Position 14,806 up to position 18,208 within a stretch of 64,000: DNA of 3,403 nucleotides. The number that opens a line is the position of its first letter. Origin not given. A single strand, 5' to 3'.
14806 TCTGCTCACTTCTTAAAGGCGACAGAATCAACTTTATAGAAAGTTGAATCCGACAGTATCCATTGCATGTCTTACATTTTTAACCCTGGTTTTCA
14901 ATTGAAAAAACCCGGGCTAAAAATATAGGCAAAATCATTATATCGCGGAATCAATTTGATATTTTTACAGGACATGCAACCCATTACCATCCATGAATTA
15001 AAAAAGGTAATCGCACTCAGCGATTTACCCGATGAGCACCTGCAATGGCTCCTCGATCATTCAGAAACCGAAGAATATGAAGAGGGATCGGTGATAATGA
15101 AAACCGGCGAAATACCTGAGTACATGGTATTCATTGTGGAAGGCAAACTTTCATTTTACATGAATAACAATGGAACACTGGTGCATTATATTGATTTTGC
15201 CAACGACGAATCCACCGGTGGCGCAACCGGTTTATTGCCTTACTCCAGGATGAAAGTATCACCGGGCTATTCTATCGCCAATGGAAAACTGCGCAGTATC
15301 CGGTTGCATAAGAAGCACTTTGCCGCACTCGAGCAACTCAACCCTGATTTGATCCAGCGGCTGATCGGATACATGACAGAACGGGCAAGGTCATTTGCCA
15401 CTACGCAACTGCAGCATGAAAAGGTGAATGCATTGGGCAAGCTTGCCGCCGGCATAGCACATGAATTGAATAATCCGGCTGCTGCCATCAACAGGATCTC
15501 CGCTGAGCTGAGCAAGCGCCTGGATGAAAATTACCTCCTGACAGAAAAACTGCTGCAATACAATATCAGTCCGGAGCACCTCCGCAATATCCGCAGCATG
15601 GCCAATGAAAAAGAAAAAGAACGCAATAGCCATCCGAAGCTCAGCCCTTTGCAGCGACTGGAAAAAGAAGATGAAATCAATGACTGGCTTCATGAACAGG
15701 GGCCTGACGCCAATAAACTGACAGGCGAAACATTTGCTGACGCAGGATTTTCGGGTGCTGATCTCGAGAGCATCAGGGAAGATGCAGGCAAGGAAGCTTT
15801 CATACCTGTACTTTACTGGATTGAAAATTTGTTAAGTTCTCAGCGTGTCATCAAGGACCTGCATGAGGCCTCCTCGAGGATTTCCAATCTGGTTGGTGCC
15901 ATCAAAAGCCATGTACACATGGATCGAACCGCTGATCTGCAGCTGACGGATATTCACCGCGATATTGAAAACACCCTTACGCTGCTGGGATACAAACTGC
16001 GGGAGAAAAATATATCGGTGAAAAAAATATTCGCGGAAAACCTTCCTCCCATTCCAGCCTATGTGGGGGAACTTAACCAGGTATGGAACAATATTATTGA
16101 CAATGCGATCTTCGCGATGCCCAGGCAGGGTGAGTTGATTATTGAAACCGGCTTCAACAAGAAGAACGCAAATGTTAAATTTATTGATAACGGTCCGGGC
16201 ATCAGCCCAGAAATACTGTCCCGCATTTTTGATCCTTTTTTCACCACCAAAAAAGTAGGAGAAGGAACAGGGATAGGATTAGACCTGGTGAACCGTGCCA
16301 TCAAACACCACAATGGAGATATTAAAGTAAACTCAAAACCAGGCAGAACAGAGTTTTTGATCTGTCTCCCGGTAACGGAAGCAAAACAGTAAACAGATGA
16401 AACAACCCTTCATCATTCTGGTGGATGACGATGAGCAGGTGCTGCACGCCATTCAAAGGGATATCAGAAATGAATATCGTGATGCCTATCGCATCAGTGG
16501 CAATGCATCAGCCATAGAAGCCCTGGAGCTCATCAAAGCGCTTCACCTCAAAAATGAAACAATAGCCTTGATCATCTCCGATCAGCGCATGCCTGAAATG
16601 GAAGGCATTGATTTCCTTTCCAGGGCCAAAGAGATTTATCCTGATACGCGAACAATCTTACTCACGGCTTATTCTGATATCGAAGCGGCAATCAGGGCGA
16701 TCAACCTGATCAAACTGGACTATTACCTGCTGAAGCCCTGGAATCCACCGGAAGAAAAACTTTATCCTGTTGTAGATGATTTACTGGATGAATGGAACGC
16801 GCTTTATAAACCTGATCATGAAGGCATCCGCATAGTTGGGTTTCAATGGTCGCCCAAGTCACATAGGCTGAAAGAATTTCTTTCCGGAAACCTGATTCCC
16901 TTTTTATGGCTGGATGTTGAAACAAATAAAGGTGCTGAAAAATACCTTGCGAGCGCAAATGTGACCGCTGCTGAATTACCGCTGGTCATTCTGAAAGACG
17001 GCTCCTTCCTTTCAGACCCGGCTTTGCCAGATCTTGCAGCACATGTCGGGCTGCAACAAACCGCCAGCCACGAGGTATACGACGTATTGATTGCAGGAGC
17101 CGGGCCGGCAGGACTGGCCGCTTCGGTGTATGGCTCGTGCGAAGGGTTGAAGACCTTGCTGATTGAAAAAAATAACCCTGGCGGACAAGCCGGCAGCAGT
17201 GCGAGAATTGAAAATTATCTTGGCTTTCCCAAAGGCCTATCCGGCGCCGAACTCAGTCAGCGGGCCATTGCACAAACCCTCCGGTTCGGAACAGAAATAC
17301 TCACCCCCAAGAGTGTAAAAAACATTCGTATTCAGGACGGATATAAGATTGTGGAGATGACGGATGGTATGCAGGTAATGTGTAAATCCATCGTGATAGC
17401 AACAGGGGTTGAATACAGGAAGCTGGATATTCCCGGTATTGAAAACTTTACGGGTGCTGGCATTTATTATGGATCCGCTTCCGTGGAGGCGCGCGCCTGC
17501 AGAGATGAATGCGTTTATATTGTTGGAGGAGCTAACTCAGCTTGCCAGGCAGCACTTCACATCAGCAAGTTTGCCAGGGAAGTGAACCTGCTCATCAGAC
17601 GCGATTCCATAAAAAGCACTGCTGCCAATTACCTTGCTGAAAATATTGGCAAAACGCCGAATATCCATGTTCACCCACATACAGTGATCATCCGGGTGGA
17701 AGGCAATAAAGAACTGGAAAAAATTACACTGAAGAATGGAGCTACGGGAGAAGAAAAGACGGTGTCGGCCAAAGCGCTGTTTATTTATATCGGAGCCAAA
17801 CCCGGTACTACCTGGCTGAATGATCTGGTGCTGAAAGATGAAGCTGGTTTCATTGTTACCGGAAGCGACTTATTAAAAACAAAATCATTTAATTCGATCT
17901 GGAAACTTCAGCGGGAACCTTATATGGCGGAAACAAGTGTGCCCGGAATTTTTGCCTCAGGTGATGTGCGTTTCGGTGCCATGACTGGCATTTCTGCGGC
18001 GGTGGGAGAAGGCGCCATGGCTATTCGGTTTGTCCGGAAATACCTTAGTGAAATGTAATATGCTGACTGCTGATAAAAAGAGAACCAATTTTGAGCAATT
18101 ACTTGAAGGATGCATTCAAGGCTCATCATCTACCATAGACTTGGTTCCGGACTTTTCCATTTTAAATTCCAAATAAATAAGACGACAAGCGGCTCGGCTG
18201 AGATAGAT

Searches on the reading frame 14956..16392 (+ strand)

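Call 49: search_protein_families(library=pfam, proteins=[window:14956-16392:+], max_evalue=0.00001)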
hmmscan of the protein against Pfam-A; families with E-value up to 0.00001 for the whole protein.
window:14956-16392:+ (478 aa): 1 family
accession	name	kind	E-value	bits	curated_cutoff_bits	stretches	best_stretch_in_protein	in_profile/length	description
PF02518.31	HATPase_c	-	1.5e-21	77.4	26.4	1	372-474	5-110/111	Histidine kinase-, DNA gyrase B-, and HSP90-like ATPase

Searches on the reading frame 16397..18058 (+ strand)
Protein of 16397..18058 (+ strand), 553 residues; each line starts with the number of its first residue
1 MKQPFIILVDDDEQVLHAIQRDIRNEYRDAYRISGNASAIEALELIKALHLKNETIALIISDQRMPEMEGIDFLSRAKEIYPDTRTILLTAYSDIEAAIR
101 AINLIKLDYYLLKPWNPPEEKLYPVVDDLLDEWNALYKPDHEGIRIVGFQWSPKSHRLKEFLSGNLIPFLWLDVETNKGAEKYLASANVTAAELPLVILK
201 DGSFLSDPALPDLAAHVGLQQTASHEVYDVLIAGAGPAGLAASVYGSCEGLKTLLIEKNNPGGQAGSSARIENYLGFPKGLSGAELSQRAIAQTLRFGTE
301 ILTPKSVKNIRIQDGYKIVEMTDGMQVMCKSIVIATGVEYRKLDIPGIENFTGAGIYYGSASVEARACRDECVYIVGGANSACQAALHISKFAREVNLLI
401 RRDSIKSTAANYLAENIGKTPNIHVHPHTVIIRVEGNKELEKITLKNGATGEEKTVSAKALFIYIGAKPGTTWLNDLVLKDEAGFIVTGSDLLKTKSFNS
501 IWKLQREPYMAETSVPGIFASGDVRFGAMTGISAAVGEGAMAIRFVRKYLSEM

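Call 16: find_encoding_contigs(protein=window:16397-18058:+, flank=10000, max_places=10)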
Protein window:16397-18058:+ (553 aa): 16 contigs read that carry it; 10 places shown.
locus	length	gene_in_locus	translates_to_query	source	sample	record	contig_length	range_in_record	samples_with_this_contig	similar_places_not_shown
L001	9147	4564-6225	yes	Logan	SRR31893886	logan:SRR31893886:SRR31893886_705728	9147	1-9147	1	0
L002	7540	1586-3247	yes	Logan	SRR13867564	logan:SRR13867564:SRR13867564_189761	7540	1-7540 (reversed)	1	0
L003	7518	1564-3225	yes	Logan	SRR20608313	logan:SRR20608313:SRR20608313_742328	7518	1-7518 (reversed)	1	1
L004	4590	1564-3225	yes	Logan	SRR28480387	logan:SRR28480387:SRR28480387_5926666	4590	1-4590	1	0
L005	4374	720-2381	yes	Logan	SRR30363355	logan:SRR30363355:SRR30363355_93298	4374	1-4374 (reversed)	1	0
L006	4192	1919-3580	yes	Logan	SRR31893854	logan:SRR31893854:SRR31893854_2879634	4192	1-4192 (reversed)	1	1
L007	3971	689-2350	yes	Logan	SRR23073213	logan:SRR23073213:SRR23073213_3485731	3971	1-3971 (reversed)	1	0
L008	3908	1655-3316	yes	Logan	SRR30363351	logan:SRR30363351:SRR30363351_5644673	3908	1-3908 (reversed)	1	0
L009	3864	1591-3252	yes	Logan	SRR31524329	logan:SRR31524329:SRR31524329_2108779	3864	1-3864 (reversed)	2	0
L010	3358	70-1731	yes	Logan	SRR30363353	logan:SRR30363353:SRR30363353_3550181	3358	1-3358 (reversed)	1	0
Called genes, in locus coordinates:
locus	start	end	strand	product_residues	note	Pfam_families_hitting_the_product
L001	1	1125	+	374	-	?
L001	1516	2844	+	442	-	PF00180:Iso_dh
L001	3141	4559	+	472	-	PF02518:HATPase_c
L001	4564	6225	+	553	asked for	PF00072:Response_reg, PF03486:HI0933_like (faint), PF07992:Pyr_redox_2, PF12831:FAD_oxidored (faint), PF13738:Pyr_redox_3, PF00070:Pyr_redox (weak)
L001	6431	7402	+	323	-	PF12902:Ferritin-like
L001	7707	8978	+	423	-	PF01053:Cys_Met_Meta_PP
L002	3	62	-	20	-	?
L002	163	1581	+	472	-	PF02518:HATPase_c, PF14501:HATPase_c_5 (faint)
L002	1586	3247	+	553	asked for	PF00072:Response_reg, PF03486:HI0933_like (faint), PF07992:Pyr_redox_2, PF12831:FAD_oxidored (faint), PF13738:Pyr_redox_3, PF00070:Pyr_redox (weak)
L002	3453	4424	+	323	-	PF12902:Ferritin-like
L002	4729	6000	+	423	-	PF01053:Cys_Met_Meta_PP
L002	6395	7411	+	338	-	PF18962:Por_Secre_tail (weak)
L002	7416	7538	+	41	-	?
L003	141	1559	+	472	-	PF02518:HATPase_c, PF14501:HATPase_c_5 (faint)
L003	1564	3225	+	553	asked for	PF00072:Response_reg, PF03486:HI0933_like (faint), PF07992:Pyr_redox_2, PF12831:FAD_oxidored (faint), PF13738:Pyr_redox_3, PF00070:Pyr_redox (weak)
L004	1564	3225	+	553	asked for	PF00072:Response_reg, PF03486:HI0933_like (faint), PF07992:Pyr_redox_2, PF12831:FAD_oxidored (faint), PF13738:Pyr_redox_3, PF00070:Pyr_redox (weak)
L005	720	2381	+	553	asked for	PF00072:Response_reg, PF03486:HI0933_like (faint), PF07992:Pyr_redox_2, PF12831:FAD_oxidored (faint), PF13738:Pyr_redox_3, PF00070:Pyr_redox (weak)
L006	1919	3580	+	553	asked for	PF00072:Response_reg, PF03486:HI0933_like (faint), PF07992:Pyr_redox_2, PF12831:FAD_oxidored (faint), PF13738:Pyr_redox_3, PF00070:Pyr_redox (weak)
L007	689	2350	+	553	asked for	PF00072:Response_reg, PF03486:HI0933_like (faint), PF07992:Pyr_redox_2, PF12831:FAD_oxidored (faint), PF13738:Pyr_redox_3, PF00070:Pyr_redox (weak)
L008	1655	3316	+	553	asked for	PF00072:Response_reg, PF03486:HI0933_like (faint), PF07992:Pyr_redox_2, PF12831:FAD_oxidored (faint), PF13738:Pyr_redox_3, PF00070:Pyr_redox (weak)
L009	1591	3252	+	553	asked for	PF00072:Response_reg, PF03486:HI0933_like (faint), PF07992:Pyr_redox_2, PF12831:FAD_oxidored (faint), PF13738:Pyr_redox_3, PF00070:Pyr_redox (weak)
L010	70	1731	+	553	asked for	PF00072:Response_reg, PF03486:HI0933_like (faint), PF07992:Pyr_redox_2, PF12831:FAD_oxidored (faint), PF13738:Pyr_redox_3, PF00070:Pyr_redox (weak)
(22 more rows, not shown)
